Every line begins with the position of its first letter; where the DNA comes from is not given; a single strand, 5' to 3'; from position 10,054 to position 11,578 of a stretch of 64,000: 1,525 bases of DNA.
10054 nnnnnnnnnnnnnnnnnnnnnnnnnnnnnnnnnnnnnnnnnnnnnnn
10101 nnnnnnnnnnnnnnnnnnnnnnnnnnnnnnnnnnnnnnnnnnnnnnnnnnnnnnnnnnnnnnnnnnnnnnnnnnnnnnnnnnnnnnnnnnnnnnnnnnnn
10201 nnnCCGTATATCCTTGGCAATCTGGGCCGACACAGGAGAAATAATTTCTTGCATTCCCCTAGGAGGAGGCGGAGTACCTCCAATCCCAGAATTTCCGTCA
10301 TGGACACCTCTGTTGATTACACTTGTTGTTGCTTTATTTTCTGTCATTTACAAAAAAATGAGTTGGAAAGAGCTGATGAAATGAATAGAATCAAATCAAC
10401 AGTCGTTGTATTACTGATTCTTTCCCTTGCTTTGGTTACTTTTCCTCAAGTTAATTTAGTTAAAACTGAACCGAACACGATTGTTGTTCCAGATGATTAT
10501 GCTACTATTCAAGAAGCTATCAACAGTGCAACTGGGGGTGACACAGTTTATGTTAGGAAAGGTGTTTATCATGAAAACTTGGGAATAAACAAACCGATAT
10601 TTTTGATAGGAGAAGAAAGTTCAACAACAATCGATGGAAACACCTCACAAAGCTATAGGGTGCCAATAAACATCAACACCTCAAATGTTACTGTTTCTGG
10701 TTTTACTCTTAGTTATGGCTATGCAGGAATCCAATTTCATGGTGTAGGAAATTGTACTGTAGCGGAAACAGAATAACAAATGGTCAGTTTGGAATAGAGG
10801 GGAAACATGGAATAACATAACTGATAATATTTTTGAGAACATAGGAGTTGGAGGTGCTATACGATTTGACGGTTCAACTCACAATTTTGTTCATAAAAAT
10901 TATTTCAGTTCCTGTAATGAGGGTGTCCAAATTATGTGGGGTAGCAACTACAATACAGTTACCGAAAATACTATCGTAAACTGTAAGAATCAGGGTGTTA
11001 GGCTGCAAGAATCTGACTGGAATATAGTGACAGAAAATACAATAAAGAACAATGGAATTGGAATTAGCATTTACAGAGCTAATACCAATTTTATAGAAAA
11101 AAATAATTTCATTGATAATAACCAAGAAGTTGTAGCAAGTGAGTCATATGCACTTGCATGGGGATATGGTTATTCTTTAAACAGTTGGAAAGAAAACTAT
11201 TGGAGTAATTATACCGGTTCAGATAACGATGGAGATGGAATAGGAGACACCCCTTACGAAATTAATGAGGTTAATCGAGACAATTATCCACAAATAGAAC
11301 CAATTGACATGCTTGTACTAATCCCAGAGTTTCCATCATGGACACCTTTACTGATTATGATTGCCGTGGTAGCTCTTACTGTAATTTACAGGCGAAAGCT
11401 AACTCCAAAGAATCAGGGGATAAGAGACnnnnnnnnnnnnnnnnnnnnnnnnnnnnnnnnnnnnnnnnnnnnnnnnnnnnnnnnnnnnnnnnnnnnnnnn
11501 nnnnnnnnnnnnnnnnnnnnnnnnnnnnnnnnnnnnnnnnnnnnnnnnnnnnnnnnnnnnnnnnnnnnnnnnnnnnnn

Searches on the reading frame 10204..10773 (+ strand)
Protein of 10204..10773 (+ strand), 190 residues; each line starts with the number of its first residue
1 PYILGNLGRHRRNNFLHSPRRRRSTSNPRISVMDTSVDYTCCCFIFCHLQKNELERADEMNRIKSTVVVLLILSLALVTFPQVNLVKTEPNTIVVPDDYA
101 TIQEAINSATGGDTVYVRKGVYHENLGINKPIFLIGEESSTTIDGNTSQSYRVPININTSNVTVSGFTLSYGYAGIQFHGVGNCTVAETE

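Call 57: search_protein_families(library=pfam, proteins=[window:10204-10773:+], max_evalue=0.01)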
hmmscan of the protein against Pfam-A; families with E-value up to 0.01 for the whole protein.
window:10204-10773:+ (190 aa): 1 family
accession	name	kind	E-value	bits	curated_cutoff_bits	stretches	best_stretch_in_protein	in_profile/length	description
PF01095.25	Pectinesterase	-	0.00013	21.2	27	1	98-166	11-86/298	Pectinesterase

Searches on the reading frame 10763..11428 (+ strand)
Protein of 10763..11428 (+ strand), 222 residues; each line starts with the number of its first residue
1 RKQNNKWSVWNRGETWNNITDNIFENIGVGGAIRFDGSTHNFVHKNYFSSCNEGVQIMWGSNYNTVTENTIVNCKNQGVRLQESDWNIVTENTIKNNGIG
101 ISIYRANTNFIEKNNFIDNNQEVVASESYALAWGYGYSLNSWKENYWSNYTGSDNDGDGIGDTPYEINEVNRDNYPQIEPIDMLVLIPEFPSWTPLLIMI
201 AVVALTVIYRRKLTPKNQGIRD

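Call 57: search_protein_families(library=pfam, proteins=[window:10763-11428:+], max_evalue=0.01)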
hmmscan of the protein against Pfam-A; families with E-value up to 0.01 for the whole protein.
window:10763-11428:+ (222 aa): 2 families
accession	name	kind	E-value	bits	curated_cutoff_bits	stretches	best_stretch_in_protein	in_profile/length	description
PF05048.19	NosD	-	2.1e-16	60.4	23.6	1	14-152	70-212/212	Periplasmic copper-binding protein (NosD)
PF13229.12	Beta_helix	-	1.2e-11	45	25.9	1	8-116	48-158/158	Right handed beta helix region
